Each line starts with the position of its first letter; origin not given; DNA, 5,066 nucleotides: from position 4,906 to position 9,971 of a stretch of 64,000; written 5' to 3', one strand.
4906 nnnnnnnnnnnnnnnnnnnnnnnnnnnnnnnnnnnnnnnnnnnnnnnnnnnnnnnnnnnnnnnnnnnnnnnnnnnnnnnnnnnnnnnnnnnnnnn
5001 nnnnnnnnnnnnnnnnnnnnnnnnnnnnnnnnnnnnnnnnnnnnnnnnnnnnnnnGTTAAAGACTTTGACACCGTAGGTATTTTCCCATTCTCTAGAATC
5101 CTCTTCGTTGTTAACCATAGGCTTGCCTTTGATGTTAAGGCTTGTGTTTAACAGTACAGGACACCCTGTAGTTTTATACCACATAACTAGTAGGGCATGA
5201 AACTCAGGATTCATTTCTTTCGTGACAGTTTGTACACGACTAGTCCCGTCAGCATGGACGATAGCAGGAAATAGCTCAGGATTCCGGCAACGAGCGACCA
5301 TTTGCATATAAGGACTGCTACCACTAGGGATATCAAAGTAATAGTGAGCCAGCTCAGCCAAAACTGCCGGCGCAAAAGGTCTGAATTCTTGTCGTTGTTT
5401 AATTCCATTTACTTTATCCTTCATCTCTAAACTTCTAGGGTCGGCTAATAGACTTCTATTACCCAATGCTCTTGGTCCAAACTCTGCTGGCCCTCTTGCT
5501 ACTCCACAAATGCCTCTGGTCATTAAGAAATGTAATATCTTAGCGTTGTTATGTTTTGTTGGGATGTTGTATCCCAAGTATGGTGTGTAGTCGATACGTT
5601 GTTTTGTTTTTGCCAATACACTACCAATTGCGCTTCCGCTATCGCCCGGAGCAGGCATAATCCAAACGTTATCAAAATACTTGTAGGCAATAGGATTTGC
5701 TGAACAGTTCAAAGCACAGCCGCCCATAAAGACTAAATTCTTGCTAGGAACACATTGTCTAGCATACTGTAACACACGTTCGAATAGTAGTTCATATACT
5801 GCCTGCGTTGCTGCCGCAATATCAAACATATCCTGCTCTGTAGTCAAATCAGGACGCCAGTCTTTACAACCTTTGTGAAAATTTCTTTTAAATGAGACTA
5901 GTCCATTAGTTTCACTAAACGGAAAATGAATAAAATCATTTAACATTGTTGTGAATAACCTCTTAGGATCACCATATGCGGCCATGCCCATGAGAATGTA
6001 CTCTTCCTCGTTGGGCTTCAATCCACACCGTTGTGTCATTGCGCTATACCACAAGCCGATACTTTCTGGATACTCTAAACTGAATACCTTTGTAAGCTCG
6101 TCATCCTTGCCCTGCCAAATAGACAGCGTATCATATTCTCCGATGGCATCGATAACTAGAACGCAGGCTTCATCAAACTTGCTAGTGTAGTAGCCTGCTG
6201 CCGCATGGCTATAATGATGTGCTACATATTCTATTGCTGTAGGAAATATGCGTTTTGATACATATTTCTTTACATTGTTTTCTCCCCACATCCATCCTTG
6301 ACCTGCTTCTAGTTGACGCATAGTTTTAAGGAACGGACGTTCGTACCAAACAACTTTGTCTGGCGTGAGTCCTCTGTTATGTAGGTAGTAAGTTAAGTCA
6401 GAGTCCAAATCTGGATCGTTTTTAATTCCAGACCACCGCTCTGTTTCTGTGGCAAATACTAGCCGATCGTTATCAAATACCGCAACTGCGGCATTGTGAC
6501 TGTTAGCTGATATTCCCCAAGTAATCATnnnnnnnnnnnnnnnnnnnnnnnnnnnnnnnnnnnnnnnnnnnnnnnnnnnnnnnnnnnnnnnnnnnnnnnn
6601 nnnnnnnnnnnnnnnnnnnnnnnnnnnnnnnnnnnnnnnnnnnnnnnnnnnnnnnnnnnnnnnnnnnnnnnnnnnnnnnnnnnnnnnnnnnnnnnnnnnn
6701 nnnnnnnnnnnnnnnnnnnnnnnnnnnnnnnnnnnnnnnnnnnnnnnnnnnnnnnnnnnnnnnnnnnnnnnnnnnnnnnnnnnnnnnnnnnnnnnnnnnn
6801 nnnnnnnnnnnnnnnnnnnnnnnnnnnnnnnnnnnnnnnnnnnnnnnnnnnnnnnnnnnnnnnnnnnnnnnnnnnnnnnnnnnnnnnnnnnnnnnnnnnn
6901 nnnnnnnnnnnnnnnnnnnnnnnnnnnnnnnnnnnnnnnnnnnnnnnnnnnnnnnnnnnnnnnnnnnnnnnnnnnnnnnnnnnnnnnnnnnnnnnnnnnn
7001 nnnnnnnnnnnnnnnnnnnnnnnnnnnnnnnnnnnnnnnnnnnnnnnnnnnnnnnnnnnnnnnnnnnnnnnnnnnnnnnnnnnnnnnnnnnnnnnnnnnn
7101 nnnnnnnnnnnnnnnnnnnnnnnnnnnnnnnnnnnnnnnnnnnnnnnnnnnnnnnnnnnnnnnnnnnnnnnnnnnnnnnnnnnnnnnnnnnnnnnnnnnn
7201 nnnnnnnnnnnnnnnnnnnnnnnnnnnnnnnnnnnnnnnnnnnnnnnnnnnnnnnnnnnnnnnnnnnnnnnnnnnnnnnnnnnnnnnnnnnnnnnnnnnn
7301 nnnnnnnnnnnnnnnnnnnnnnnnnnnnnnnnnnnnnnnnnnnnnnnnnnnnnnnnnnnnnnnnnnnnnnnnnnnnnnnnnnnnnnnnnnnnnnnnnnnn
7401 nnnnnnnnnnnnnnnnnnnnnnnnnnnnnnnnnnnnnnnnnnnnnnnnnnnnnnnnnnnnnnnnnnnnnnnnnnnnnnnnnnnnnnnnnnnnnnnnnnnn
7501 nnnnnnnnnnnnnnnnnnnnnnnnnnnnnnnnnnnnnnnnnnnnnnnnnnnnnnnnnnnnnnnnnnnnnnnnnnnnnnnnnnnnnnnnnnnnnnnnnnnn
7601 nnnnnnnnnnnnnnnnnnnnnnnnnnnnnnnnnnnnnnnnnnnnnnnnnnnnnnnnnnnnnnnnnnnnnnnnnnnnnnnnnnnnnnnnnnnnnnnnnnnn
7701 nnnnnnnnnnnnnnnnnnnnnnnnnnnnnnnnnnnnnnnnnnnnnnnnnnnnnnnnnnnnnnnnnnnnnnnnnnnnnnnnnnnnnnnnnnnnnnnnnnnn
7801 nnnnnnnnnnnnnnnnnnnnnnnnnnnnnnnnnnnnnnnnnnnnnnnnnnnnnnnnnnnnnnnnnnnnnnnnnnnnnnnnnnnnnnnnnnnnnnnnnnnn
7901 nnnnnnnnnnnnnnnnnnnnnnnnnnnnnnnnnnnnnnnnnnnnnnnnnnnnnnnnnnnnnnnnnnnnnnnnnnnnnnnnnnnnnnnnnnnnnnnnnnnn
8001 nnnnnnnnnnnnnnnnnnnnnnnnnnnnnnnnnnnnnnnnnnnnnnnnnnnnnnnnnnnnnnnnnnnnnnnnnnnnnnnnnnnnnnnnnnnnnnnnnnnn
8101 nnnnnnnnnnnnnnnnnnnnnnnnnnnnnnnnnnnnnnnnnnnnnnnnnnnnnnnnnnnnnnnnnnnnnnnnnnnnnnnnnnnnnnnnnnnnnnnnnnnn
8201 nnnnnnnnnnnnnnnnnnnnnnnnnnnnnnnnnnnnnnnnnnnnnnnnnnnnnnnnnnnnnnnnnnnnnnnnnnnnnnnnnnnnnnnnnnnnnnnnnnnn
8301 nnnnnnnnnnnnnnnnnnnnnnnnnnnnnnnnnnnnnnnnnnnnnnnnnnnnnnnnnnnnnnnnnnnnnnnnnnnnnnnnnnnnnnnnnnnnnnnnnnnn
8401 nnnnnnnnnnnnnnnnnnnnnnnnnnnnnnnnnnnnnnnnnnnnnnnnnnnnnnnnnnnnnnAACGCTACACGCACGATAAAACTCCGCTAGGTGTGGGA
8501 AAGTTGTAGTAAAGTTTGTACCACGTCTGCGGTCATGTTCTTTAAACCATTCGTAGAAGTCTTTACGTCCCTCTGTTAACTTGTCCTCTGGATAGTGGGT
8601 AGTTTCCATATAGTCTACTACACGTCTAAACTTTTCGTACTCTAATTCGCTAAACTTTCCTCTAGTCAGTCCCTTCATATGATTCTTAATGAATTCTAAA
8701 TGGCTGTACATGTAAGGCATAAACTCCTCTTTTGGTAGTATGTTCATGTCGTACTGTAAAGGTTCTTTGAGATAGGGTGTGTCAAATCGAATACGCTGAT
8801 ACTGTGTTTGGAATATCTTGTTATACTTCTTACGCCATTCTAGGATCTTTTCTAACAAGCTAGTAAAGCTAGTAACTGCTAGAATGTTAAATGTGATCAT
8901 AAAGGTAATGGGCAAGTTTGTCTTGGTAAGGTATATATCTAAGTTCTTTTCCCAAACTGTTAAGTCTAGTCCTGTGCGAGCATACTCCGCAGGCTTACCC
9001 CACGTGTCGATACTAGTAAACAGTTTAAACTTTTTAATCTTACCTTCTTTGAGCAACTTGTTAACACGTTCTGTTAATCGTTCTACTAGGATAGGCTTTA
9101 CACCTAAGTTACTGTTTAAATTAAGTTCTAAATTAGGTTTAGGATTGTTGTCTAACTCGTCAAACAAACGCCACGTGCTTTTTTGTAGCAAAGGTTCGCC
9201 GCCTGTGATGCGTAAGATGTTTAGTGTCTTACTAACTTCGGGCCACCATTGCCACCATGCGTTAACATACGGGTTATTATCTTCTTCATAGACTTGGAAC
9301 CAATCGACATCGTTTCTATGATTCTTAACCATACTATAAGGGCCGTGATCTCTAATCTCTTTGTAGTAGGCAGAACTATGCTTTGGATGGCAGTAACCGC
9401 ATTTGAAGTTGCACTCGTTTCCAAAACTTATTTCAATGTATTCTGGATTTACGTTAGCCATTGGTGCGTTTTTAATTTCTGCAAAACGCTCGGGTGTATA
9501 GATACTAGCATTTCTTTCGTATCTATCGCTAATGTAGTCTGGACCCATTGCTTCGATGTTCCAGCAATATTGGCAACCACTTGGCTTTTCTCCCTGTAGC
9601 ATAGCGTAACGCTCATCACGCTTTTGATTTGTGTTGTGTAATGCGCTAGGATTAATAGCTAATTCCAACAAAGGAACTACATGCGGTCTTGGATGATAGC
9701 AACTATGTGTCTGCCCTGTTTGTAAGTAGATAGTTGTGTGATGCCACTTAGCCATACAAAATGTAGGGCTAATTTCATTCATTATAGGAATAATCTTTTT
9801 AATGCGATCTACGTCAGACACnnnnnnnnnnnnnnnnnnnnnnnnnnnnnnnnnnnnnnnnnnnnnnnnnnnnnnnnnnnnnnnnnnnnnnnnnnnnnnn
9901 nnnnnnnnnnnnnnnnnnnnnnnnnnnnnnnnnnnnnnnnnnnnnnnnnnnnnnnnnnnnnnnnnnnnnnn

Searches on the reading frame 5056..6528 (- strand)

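Call 14: search_protein_families(library=phrogs, proteins=[window:5056-6528:-], max_evalue=0.00001)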
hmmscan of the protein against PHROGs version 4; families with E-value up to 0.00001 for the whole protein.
window:5056-6528:- (491 aa): 2 families
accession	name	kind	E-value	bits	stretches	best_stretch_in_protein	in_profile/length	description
phrog_1601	-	moron, auxiliary metabolic gene and host takeover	2.2e-99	334.9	1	1-478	1-507/528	Nol-like carbamoyltransferase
phrog_20469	-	moron, auxiliary metabolic gene and host takeover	1.2e-29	104.3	1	336-478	12-157/181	Nol-like carbamoyltransferase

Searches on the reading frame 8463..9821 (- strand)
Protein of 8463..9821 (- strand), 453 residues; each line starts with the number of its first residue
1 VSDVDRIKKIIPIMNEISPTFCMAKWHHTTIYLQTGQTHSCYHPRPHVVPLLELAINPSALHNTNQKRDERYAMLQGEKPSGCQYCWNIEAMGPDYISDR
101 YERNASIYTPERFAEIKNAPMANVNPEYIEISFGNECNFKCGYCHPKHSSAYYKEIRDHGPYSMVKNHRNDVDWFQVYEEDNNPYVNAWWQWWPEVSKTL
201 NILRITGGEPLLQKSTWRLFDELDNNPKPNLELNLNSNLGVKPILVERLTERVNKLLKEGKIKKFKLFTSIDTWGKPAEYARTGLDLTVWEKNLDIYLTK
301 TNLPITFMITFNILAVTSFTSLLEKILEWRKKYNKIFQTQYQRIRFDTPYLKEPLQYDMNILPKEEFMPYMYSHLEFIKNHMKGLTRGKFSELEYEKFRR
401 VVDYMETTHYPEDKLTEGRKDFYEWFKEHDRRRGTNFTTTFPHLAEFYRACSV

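Call 28: search_protein_families(library=phrogs, proteins=[window:8463-9821:-], max_evalue=0.00001)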
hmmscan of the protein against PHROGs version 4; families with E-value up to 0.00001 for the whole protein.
window:8463-9821:- (453 aa): 1 family
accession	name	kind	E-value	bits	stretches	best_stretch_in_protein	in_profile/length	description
phrog_14086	-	other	1.2e-08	35.7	1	120-325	80-261/353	radical SAM domain-containing protein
